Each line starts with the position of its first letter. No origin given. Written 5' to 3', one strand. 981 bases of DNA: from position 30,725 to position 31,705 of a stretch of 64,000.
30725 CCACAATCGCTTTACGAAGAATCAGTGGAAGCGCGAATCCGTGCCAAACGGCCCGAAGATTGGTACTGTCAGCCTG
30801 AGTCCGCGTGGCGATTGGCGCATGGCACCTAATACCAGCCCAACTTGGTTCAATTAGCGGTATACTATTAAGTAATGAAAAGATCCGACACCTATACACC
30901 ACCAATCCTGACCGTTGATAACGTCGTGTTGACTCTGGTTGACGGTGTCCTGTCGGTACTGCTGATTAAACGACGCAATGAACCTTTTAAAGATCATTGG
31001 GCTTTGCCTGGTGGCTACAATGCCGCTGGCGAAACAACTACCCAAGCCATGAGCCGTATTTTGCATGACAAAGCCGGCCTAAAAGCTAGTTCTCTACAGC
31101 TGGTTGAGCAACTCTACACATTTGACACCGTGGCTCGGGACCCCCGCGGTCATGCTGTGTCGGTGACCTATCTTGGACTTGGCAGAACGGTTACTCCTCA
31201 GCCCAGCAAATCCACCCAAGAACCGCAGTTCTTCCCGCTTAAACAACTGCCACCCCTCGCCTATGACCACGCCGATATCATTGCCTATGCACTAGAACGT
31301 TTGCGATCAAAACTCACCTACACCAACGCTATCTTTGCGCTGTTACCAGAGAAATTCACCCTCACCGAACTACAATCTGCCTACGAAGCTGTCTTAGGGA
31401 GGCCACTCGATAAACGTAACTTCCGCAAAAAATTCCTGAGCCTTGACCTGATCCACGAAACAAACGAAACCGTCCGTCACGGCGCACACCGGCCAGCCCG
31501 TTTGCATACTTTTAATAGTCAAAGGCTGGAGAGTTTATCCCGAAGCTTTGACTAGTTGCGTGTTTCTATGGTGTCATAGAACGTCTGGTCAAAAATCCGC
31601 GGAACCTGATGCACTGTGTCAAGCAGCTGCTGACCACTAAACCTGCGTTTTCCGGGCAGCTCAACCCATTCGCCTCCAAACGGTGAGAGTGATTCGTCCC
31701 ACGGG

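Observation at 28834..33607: Four copies of a 27-bp palindrome on and just downstream of the NAD-cluster promoters: predicted NrtR operator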

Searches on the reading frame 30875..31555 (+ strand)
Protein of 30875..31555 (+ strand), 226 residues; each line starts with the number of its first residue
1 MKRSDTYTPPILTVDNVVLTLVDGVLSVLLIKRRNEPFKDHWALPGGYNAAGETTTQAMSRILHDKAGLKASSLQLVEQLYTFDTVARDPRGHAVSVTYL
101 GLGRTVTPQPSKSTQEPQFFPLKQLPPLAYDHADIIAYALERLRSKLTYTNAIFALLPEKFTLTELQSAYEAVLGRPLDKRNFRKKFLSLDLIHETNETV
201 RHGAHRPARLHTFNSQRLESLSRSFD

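Call 4: search_protein_families(library=pfam, proteins=[window:30875-31555:+])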
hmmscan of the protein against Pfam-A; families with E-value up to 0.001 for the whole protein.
window:30875-31555:+ (226 aa): 3 families
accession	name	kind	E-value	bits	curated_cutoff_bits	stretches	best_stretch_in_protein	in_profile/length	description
PF21906.2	NrtR_WHD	-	1.5e-26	92.8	27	1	154-213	2-61/61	NrtR DNA-binding winged helix domain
PF00293.34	NUDIX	-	1.7e-13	51.1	21.1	1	19-137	8-132/134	NUDIX domain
PF19368.5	AraR_C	-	2.3e-13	50.6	23.8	1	149-221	1-74/82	AraR C-terminal winged HTH domain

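Call 5: search_protein_families(library=ncbifam, proteins=[window:30875-31555:+])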
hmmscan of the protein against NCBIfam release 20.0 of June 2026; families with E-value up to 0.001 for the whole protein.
window:30875-31555:+ (226 aa): 13 families
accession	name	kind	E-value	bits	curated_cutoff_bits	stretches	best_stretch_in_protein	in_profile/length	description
NF050029.2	TransRepNtr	equivalog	1.2e-42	146.1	400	1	5-217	15-229/245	ADPR responsive transcriptional repressor NtrR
NF003785.0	PRK05379.1-1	equivalog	1e-08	34.8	418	1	5-96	197-287/347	bifunctional nicotinamide-nucleotide adenylyltransferase/Nudix hydroxylase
NF003786.0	PRK05379.1-2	equivalog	1.2e-08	34.5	397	1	6-99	213-305/354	bifunctional nicotinamide-nucleotide adenylyltransferase/Nudix hydroxylase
NF003788.0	PRK05379.1-5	equivalog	1.8e-08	34.1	354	1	6-96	208-297/351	bifunctional nicotinamide-nucleotide adenylyltransferase/Nudix hydroxylase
NF003791.0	PRK05379.2-3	equivalog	1.1e-07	31.3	409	1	6-99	197-289/340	bifunctional nicotinamide-nucleotide adenylyltransferase/Nudix hydroxylase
NF003787.0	PRK05379.1-4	equivalog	2.2e-07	30.2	449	1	10-99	207-295/346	bifunctional nicotinamide-nucleotide adenylyltransferase/Nudix hydroxylase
NF003790.0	PRK05379.2-2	equivalog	5.1e-07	29.1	403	1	9-137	214-348/354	bifunctional nicotinamide mononucleotide adenylyltransferase/ADP-ribose pyrophosphatase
NF006530.0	PRK08999.1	equivalog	3.7e-05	22.9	245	1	21-76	12-69/315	Nudix family hydrolase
TIGR00586.1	mutt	equivalog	0.00032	20.7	97.9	1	30-81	20-74/129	8-oxo-dGTP diphosphatase MutT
NF008044.0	PRK10776.1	equivalog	0.00033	20.5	148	1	38-80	29-71/130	8-oxo-dGTP diphosphatase MutT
NF001937.0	PRK00714.1-4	equivalog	0.0004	20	139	1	16-79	10-70/161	RNA pyrophosphohydrolase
NF001935.0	PRK00714.1-2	equivalog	0.00041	19.9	259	1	23-78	17-69/183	RNA pyrophosphohydrolase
NF011963.0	PRK15434.1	subfamily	0.00056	19.6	146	1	10-71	16-74/159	GDP-mannose mannosyl hydrolase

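Call 8: find_homologous_proteins(query=window:30875-31555:+)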
Query window:30875-31555:+ (226 aa): 7444 proteins with E <= 0.001 among 8000 candidates; the best 120 are listed.
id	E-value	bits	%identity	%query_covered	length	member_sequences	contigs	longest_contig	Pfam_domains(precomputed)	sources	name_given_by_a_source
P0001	4.3e-143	492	98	100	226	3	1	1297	PF21906.3,PF19368.6,PF00293.35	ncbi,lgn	-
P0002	5.3e-105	368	73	100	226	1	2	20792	PF21906.3,PF19368.6,PF00293.35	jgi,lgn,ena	-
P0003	2.7e-103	362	74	98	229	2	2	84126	PF21906.3,PF19368.6,PF00293.35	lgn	-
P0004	3.9e-103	362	74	98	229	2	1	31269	PF21906.3,PF19368.6,PF00293.35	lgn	-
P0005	1.1e-102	360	74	100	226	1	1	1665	PF21906.3,PF19368.6,PF00293.35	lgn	-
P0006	1.1e-102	360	76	97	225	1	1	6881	PF21906.3,PF19368.6,PF00293.35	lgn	-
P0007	7.7e-102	357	75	100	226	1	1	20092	PF21906.3,PF19368.6,PF00293.35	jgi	jgi:8-oxo-dGTP diphosphatase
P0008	9.7e-102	357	73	100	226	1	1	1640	PF21906.3,PF19368.6,PF00293.35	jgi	jgi:8-oxo-dGTP diphosphatase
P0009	1.7e-101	356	73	100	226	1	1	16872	PF21906.3,PF19368.6,PF00293.35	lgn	-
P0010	3.1e-101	355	72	99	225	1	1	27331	PF21906.3,PF19368.6,PF00293.35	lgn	-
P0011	4.5e-101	355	73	100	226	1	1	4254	PF21906.3,PF19368.6,PF00293.35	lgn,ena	-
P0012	1.0e-100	354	74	98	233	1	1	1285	PF21906.3,PF19368.6,PF00293.35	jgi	jgi:8-oxo-dGTP diphosphatase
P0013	1.7e-100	353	72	99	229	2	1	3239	PF21906.3,PF19368.6,PF00293.35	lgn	-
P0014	4.5e-100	352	72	100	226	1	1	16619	PF21906.3,PF19368.6,PF00293.35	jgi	jgi:8-oxo-dGTP diphosphatase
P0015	5.8e-100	351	71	100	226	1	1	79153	PF21906.3,PF19368.6,PF00293.35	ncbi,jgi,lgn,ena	-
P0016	7.3e-100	351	72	97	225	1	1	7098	PF21906.3,PF19368.6,PF00293.35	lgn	-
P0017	8.4e-100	351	71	97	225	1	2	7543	PF21906.3,PF19368.6,PF00293.35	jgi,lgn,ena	-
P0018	8.7e-100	351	72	98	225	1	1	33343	PF21906.3,PF19368.6,PF00293.35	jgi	jgi:8-oxo-dGTP diphosphatase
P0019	1.6e-99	350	72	97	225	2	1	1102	PF21906.3,PF19368.6,PF00293.35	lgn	-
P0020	2.0e-99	349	72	97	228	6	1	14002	PF21906.3,PF19368.6,PF00293.35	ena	-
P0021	2.8e-99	349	73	97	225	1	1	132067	PF21906.3,PF19368.6,PF00293.35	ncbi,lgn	-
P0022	4.0e-99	348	72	98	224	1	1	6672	PF21906.3,PF19368.6,PF00293.35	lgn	-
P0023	5.6e-99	348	69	97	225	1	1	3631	PF21906.3,PF19368.6,PF00293.35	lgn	-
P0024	5.8e-99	348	73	97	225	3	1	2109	PF21906.3,PF19368.6,PF00293.35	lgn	-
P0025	7.6e-99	348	70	100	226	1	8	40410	PF21906.3,PF19368.6,PF00293.35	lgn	-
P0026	8.5e-99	347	70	100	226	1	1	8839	PF21906.3,PF19368.6,PF00293.35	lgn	-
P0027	1.7e-98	346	71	97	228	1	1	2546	PF21906.3,PF19368.6,PF00293.35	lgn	-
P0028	2.0e-98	346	71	100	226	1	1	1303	PF21906.3,PF19368.6,PF00293.35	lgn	-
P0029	2.4e-98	346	70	100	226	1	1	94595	PF21906.3,PF19368.6,PF00293.35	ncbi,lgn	-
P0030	3.9e-98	345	72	97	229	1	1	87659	PF21906.3,PF19368.6,PF00293.35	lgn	-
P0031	4.3e-98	345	73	97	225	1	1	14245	PF21906.3,PF19368.6,PF00293.35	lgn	-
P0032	4.6e-98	345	69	100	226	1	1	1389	PF21906.3,PF19368.6,PF00293.35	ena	-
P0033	5.7e-98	345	70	100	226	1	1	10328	PF21906.3,PF19368.6,PF00293.35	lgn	-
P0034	8.4e-98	344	69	99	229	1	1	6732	PF21906.3,PF19368.6,PF00293.35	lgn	-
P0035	8.8e-98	344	70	99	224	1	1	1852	PF21906.3,PF19368.6,PF00293.35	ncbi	-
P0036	1.0e-97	344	69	100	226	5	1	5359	PF21906.3,PF19368.6,PF00293.35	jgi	jgi:8-oxo-dGTP diphosphatase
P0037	1.1e-97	344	71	100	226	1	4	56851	PF21906.3,PF19368.6,PF00293.35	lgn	-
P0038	1.2e-97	344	70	99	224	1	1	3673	PF21906.3,PF19368.6,PF00293.35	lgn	-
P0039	1.3e-97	344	70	97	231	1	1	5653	PF21906.3,PF19368.6,PF00293.35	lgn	-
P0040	1.4e-97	343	72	98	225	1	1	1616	PF21906.3,PF19368.6,PF00293.35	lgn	-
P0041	1.8e-97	343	70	99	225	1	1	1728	PF21906.3,PF19368.6,PF00293.35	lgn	-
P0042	1.8e-97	343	69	100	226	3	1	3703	PF21906.3,PF19368.6,PF00293.35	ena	-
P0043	1.9e-97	343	69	99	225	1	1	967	PF21906.3,PF19368.6,PF00293.35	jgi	jgi:8-oxo-dGTP diphosphatase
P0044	2.6e-97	343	70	100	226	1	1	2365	PF21906.3,PF19368.6,PF00293.35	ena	-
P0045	2.7e-97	343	71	97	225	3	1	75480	PF21906.3,PF19368.6,PF00293.35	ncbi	-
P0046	2.8e-97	342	69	100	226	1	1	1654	PF21906.3,PF19368.6,PF00293.35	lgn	-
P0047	3.2e-97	342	68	98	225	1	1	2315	PF21906.3,PF19368.6,PF00293.35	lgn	-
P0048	3.8e-97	342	71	97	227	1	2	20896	PF21906.3,PF19368.6,PF00293.35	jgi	jgi:8-oxo-dGTP diphosphatase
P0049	4.4e-97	342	72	97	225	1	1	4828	PF21906.3,PF19368.6,PF00293.35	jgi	jgi:8-oxo-dGTP diphosphatase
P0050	4.6e-97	342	70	97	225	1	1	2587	PF21906.3,PF19368.6,PF00293.35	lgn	-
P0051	4.7e-97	342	72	99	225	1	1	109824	PF21906.3,PF19368.6,PF00293.35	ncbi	-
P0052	4.7e-97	342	69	100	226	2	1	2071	PF21906.3,PF19368.6,PF00293.35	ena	-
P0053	4.8e-97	342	69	100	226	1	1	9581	PF21906.3,PF19368.6,PF00293.35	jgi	jgi:8-oxo-dGTP diphosphatase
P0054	4.9e-97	342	70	98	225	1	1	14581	PF21906.3,PF19368.6,PF00293.35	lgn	-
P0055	5.0e-97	342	71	97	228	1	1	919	PF21906.3,PF19368.6,PF00293.35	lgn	-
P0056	6.6e-97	341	71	96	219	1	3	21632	PF21906.3,PF19368.6,PF00293.35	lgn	-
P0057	6.9e-97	341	69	99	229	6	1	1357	PF21906.3,PF19368.6,PF00293.35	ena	-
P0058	1.2e-96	340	71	97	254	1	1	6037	PF21906.3,PF19368.6,PF00293.35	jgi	jgi:8-oxo-dGTP diphosphatase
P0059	1.3e-96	340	69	100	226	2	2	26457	PF21906.3,PF19368.6,PF00293.35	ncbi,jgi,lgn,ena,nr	ncbi:MAG TPA: NUDIX domain-containing protein [Verrucomicrobiae bacterium]|jgi:8-oxo-dGTP diphosphat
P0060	1.3e-96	340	70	99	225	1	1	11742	PF21906.3,PF19368.6,PF00293.35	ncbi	-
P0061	1.4e-96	340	70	100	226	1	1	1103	PF21906.3,PF19368.6,PF00293.35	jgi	jgi:8-oxo-dGTP diphosphatase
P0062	1.4e-96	340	70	97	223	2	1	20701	PF21906.3,PF19368.6,PF00293.35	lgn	-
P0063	1.4e-96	340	69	100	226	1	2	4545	PF21906.3,PF19368.6,PF00293.35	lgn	-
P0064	1.9e-96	340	71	97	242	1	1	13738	PF21906.3,PF19368.6,PF00293.35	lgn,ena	-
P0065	2.0e-96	340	69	100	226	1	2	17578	PF21906.3,PF19368.6,PF00293.35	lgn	-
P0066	2.0e-96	340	69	97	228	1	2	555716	PF21906.3,PF19368.6,PF00293.35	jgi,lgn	jgi:8-oxo-dGTP diphosphatase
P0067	2.2e-96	340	72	98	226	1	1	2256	PF21906.3,PF19368.6,PF00293.35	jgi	jgi:8-oxo-dGTP diphosphatase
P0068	3.1e-96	339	70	97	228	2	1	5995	PF21906.3,PF19368.6,PF00293.35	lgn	-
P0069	3.2e-96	339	69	99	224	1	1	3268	PF21906.3,PF19368.6,PF00293.35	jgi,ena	-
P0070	3.7e-96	339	69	100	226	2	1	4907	PF21906.3,PF19368.6,PF00293.35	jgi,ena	-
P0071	3.9e-96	339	69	98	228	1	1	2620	PF21906.3,PF19368.6,PF00293.35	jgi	jgi:8-oxo-dGTP diphosphatase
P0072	4.2e-96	339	69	99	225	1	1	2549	PF21906.3,PF19368.6,PF00293.35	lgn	-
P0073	4.4e-96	339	71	99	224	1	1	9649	PF21906.3,PF19368.6,PF00293.35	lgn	-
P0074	4.5e-96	338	71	96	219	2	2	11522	PF21906.3,PF19368.6,PF00293.35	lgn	-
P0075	4.6e-96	338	71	97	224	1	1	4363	PF21906.3,PF19368.6,PF00293.35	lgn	-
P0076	5.5e-96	338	69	99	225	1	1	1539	PF21906.3,PF19368.6,PF00293.35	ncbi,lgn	-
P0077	5.6e-96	338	68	100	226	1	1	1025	PF21906.3,PF19368.6,PF00293.35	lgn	-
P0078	5.6e-96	338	70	97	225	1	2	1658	PF21906.3,PF19368.6,PF00293.35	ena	-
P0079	5.7e-96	338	69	99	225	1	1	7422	PF21906.3,PF19368.6,PF00293.35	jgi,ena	-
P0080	6.0e-96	338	69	100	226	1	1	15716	PF21906.3,PF19368.6,PF00293.35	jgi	jgi:8-oxo-dGTP diphosphatase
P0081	6.3e-96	338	68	100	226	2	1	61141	PF21906.3,PF19368.6,PF00293.35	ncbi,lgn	-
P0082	6.3e-96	338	68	98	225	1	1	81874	PF21906.3,PF19368.6,PF00293.35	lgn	-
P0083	6.7e-96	338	69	97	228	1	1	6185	PF21906.3,PF19368.6,PF00293.35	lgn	-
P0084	8.0e-96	338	70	97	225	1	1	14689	PF21906.3,PF19368.6,PF00293.35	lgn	-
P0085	8.4e-96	338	70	97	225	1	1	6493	PF21906.3,PF19368.6,PF00293.35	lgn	-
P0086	8.6e-96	338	69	99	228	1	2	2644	PF21906.3,PF19368.6,PF00293.35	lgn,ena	-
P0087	8.6e-96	338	69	97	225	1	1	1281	PF21906.3,PF19368.6,PF00293.35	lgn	-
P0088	9.0e-96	338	69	100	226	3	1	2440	PF21906.3,PF19368.6,PF00293.35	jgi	jgi:8-oxo-dGTP diphosphatase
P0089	1.0e-95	337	68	99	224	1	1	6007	PF21906.3,PF19368.6,PF00293.35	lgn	-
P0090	1.1e-95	337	69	97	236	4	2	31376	PF21906.3,PF19368.6,PF00293.35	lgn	-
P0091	1.2e-95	337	69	97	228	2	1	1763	PF21906.3,PF19368.6,PF00293.35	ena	-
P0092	1.3e-95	337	70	100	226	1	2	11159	PF21906.3,PF19368.6,PF00293.35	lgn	-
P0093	1.5e-95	337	68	97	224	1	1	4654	PF21906.3,PF19368.6,PF00293.35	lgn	-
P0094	1.5e-95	337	68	99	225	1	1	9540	PF21906.3,PF19368.6,PF00293.35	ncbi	-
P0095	2.0e-95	336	70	97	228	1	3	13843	PF21906.3,PF19368.6,PF00293.35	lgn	-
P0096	2.0e-95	336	70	97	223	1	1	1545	PF21906.3,PF19368.6,PF00293.35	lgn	-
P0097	2.1e-95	336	71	97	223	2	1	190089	PF21906.3,PF19368.6,PF00293.35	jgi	-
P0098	2.2e-95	336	68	100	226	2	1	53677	PF21906.3,PF19368.6,PF00293.35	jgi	jgi:8-oxo-dGTP diphosphatase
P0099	2.2e-95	336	69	97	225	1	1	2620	PF21906.3,PF19368.6,PF00293.35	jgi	jgi:8-oxo-dGTP diphosphatase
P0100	2.3e-95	336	70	97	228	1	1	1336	PF21906.3,PF19368.6,PF00293.35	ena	-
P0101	2.4e-95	336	67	100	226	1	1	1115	PF21906.3,PF19368.6,PF00293.35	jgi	jgi:8-oxo-dGTP diphosphatase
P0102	2.4e-95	336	69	98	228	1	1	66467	PF21906.3,PF19368.6,PF00293.35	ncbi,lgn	-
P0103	2.7e-95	336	69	98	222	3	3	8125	PF21906.3,PF19368.6,PF00293.35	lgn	-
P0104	2.7e-95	336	68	100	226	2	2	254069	PF21906.3,PF19368.6,PF00293.35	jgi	-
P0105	2.9e-95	336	69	99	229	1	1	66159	PF21906.3,PF19368.6,PF00293.35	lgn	-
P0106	3.7e-95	335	72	98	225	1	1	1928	PF21906.3,PF19368.6,PF00293.35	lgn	-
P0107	4.1e-95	335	67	99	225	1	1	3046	PF21906.3,PF19368.6,PF00293.35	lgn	-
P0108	4.2e-95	335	70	97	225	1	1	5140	PF21906.3,PF19368.6,PF00293.35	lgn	-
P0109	4.3e-95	335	72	96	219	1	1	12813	PF21906.3,PF19368.6,PF00293.35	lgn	-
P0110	5.2e-95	335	68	99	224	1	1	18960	PF21906.3,PF19368.6,PF00293.35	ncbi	-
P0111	5.3e-95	335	70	97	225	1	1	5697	PF21906.3,PF19368.6,PF00293.35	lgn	-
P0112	5.6e-95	335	68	100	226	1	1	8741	PF21906.3,PF19368.6,PF00293.35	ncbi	-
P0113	6.3e-95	335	70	97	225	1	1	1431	PF21906.3,PF19368.6,PF00293.35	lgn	-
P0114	7.4e-95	335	69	100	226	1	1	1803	PF21906.3,PF19368.6,PF00293.35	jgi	jgi:8-oxo-dGTP diphosphatase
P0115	9.2e-95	334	68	97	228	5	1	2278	PF21906.3,PF19368.6,PF00293.35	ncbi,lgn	-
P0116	1.1e-94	334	69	100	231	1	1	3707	PF21906.3,PF19368.6,PF00293.35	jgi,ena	-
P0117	1.2e-94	334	68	98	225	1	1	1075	PF21906.3,PF19368.6,PF00293.35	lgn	-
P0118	1.2e-94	334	70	97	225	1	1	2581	PF21906.3,PF19368.6,PF00293.35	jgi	jgi:8-oxo-dGTP diphosphatase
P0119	1.3e-94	334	69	98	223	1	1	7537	PF21906.3,PF19368.6,PF00293.35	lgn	-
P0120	1.3e-94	334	68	98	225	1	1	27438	PF21906.3,PF19368.6,PF00293.35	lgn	-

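Call 11: find_related_loci(query=A1, collection=genome_contigs, flank=8000)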
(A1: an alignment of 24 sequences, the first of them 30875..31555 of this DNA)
Query A1 (226 aa) in genome_contigs; peptide patterns used: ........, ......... (x = any residue, [..] = any of these).
600 stretches matched a pattern (row limit reached: there are more); 581 encode a relative of the query (tblastn E <= 1e-3); the best 80 are kept; 80 distinct loci.
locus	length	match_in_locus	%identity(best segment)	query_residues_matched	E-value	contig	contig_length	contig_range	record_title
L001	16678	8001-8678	71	1-226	5e-108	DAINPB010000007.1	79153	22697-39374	MAG TPA_asm: Candidatus Saccharibacteria bacterium isolate CTOTU10859 NODE_32_length_79153_cov_5.622481, whole genome sh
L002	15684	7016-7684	68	4-226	1e-101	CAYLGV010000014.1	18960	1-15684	MAG TPA_asm: uncultured Candidatus Saccharibacteria bacterium isolate SRP296810_co1_372 genome assembly, contig: NODE_29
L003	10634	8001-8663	67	6-226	2e-99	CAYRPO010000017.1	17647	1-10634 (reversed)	MAG TPA_asm: uncultured Candidatus Saccharibacteria bacterium isolate SRP342105_co2_194 genome assembly, contig: NODE_32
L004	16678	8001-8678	67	1-226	3e-98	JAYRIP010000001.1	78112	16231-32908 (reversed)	MAG: Candidatus Saccharimonadales bacterium isolate SZ_szas25bin.56 k141_194807, whole genome shotgun sequence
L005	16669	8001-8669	62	4-226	4e-96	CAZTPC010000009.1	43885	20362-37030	MAG TPA_asm: uncultured Candidatus Saccharibacteria bacterium isolate SRP286056_co2_252 genome assembly, contig: NODE_10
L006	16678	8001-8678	64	1-226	2e-95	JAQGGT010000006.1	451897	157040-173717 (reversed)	MAG: Candidatus Saccharibacteria bacterium isolate RYN_414 scaffold_152058, whole genome shotgun sequence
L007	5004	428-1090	66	6-226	2e-94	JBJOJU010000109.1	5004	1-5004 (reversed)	MAG: Chloroflexota bacterium isolate stroublescreek_2019_sw_WHONDRS-S19S_0089_B_bin.3 scaffold_778080, whole genome shot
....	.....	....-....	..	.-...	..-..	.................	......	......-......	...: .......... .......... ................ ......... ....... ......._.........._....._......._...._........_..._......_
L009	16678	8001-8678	62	1-226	1e-91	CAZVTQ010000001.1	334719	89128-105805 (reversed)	MAG TPA_asm: uncultured Candidatus Saccharibacteria bacterium isolate SRP292972_co3_73 genome assembly, contig: NODE_36_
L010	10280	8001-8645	61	6-220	8e-88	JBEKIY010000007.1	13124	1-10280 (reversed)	MAG: Candidatus Saccharimonadales bacterium isolate SPRUCE 310 SPRUCE_310_7, whole genome shotgun sequence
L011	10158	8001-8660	61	6-225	1e-87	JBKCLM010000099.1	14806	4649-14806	MAG: Chloroflexota bacterium isolate samp_450_semibin_629 samp_450_564570, whole genome shotgun sequence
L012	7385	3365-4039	61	1-226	2e-86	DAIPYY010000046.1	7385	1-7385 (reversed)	MAG TPA_asm: Candidatus Saccharibacteria bacterium isolate CTOTU7647 NODE_15654_length_7385_cov_5.484584, whole genome s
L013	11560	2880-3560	55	1-226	4e-82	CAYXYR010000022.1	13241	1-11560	MAG TPA_asm: uncultured Candidatus Saccharibacteria bacterium isolate SRP135725_co3_632 genome assembly, contig: NODE_51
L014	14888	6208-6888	57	4-226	1e-81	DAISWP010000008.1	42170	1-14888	MAG TPA_asm: Candidatus Saccharibacteria bacterium isolate CTOTU2456 NODE_415_length_42170_cov_4.754790, whole genome sh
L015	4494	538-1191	52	7-225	6e-67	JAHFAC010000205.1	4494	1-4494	MAG: Bacteriovoracaceae bacterium isolate nzgw166 NODE_39572_length_4495_cov_2.042981, whole genome shotgun sequence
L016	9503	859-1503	48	10-225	3e-62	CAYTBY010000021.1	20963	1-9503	MAG TPA_asm: uncultured Candidatus Saccharibacteria bacterium isolate SRP178908_co1_2 genome assembly, contig: NODE_1597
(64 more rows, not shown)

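Call 16: search_solved_structures(query=window:30875-31555:+, show_alignments=2)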
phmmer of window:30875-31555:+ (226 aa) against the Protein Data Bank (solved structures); distinct sequences matched with E-value up to 0.001: 13.
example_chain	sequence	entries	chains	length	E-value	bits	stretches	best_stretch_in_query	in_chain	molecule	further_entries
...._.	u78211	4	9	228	1.2e-33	119.8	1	11-216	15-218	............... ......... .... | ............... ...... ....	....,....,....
3gz5_A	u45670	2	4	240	1.2e-28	103.3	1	8-213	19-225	MutT/nudix family protein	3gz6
2fml_A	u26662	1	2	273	1.3e-22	83.7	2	6-103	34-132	MutT/nudix family protein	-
7q91_A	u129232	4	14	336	3.3e-17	66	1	127-219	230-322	NADQ transcription factor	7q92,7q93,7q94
3gz8_A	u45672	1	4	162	7.9e-17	64.8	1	8-149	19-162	MutT/nudix family protein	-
2yyh_A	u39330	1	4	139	2.4e-10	43.6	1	10-137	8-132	8-OXO-dGTPase domain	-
3i9x_A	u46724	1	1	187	7.6e-07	32.2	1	25-146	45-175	mutT/nudix family protein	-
2qjt_B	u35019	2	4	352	1.3e-06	31.4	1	7-96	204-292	Nicotinamide-nucleotide adenylyltransferase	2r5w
5wy6_E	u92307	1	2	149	0.00045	23.1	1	17-111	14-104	Nudix hydrolase 1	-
3q1p_A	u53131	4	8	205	0.00073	22.4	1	31-129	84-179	Phosphohydrolase (MutT/nudix family protein)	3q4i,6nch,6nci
6fl4_A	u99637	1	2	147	0.00084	22.2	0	17-111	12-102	Nudix hydrolase 1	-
6dby_A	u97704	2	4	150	0.00085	22.2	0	17-111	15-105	Nudix hydrolase 1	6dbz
5gp0_E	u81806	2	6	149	0.00085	22.2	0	17-111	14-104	Nudix hydrolase 1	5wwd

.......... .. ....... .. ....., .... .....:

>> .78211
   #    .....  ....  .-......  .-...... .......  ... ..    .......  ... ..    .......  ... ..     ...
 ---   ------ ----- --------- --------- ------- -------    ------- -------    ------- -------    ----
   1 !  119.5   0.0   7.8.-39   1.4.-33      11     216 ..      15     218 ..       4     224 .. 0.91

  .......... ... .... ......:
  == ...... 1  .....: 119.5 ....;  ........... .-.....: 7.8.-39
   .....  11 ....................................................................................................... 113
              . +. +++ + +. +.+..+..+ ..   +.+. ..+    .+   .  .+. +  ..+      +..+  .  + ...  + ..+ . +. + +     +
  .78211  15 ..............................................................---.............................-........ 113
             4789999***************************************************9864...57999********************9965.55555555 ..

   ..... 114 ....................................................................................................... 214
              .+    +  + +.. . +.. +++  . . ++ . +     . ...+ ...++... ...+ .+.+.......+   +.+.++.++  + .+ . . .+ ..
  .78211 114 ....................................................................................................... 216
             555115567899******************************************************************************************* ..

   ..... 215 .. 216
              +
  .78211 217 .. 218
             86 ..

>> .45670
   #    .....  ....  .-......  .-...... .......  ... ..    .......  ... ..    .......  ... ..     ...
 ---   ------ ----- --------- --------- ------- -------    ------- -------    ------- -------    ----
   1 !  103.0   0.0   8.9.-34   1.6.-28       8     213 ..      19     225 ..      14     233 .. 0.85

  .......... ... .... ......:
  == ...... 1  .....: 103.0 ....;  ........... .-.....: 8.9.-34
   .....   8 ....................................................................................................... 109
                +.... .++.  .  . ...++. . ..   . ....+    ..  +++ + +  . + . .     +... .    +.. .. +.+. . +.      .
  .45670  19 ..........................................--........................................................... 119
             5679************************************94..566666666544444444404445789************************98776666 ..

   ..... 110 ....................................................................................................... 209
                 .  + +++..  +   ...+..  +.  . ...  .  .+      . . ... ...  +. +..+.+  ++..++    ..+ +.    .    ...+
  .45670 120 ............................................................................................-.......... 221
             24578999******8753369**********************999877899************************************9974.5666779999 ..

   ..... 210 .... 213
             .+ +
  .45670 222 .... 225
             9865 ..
